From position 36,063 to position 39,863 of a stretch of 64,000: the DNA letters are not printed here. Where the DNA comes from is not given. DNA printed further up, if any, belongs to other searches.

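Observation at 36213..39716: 1,167-aa helical protein ending in an insert-bearing PIN nuclease domain, in a GC-poor gene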

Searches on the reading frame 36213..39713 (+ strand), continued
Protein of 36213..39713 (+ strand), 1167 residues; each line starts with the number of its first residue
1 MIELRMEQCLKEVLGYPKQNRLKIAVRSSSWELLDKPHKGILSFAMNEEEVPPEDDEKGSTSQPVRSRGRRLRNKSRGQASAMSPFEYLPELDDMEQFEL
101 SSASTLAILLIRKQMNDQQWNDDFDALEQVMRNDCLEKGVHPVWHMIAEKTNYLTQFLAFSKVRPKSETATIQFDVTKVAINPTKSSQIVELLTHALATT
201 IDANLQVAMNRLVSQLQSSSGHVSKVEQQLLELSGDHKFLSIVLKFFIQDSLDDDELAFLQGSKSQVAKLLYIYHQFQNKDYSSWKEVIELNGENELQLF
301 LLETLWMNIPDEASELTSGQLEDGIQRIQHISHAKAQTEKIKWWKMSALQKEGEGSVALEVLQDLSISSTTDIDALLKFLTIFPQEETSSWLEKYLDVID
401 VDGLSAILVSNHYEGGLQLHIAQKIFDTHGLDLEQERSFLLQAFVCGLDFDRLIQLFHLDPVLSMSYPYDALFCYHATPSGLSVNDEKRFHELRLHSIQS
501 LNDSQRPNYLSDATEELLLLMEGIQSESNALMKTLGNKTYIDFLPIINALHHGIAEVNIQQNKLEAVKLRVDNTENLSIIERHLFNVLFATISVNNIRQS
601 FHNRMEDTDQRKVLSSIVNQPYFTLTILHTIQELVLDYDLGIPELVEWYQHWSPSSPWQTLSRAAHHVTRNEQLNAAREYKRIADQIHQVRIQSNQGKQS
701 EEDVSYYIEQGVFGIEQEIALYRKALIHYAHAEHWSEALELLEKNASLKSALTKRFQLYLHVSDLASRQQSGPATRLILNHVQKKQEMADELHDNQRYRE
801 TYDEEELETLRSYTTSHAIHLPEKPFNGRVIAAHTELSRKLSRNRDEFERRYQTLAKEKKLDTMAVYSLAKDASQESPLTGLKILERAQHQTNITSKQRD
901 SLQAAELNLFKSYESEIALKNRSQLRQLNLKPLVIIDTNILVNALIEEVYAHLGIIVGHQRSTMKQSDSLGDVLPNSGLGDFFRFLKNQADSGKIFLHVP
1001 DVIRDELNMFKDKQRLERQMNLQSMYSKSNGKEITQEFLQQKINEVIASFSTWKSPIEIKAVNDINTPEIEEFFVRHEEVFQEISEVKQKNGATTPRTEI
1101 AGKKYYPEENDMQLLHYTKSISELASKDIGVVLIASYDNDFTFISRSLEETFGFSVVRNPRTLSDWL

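Call 73: find_related_loci(query=A4, collection=viral_contigs, flank=5000)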
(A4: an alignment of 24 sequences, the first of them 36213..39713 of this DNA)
Query A4 (1167 aa) in viral_contigs; peptide patterns used: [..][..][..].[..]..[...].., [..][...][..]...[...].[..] (x = any residue, [..] = any of these).
118 stretches matched a pattern, but none encodes a relative of the query by tblastn (E <= 1e-3).

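Call 85: find_encoding_contigs(protein=P0040, flank=7000, max_places=1)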
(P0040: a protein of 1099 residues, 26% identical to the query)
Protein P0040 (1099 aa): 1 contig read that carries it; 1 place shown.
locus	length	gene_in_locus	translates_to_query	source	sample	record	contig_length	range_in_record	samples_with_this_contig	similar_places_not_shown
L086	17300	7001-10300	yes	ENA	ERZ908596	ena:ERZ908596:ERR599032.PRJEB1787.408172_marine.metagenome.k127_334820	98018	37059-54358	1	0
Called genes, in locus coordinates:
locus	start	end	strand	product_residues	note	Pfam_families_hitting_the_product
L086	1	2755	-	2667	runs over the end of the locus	PF02369:Big_1 (faint), PF13559:DUF4129 (faint)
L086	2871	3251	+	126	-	PF02261:Asp_decarbox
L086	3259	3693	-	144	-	PF02590:SPOUT_MTase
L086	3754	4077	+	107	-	-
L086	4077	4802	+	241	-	-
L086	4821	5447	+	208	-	PF01923:Cob_adeno_trans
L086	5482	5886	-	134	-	PF00293:NUDIX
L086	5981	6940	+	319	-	-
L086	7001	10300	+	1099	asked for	-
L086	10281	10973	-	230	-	PF05724:TPMT, PF03848:TehB (weak), PF13489:Methyltransf_23 (weak), PF08241:Methyltransf_11, PF08242:Methyltransf_12, PF13649:Methyltransf_25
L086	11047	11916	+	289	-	PF01036:Bac_rhodopsin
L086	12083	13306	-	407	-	PF00180:Iso_dh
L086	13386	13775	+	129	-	PF02566:OsmC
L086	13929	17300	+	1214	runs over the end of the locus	PF08471:Ribonuc_red_2_N, PF02867:Ribonuc_red_lgC, PF12637:TSCPD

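Call 86: find_encoding_contigs(protein=P0021, flank=7000, max_places=1)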
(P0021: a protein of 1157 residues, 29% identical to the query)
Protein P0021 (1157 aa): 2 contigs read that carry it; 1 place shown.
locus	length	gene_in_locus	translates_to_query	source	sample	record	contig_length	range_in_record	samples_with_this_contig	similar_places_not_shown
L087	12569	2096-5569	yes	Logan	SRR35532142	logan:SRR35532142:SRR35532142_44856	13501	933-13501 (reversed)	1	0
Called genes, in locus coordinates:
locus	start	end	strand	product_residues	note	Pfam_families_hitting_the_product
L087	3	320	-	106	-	?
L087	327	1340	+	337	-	-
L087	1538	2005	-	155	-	-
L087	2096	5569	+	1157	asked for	-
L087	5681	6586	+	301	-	PF02129:Peptidase_S15 (weak), PF05448:AXE1 (weak)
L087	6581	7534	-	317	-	PF14305:ATPgrasp_TupA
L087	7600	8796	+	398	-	PF00155:Aminotran_1_2 (weak), PF01041:DegT_DnrJ_EryC1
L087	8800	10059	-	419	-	PF00180:Iso_dh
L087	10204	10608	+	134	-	PF02566:OsmC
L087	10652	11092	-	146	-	-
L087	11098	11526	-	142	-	-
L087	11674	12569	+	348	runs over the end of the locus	PF12802:MarR_2 (faint), PF13601:HTH_34 (faint), PF24266:HTH_HVO_0163_N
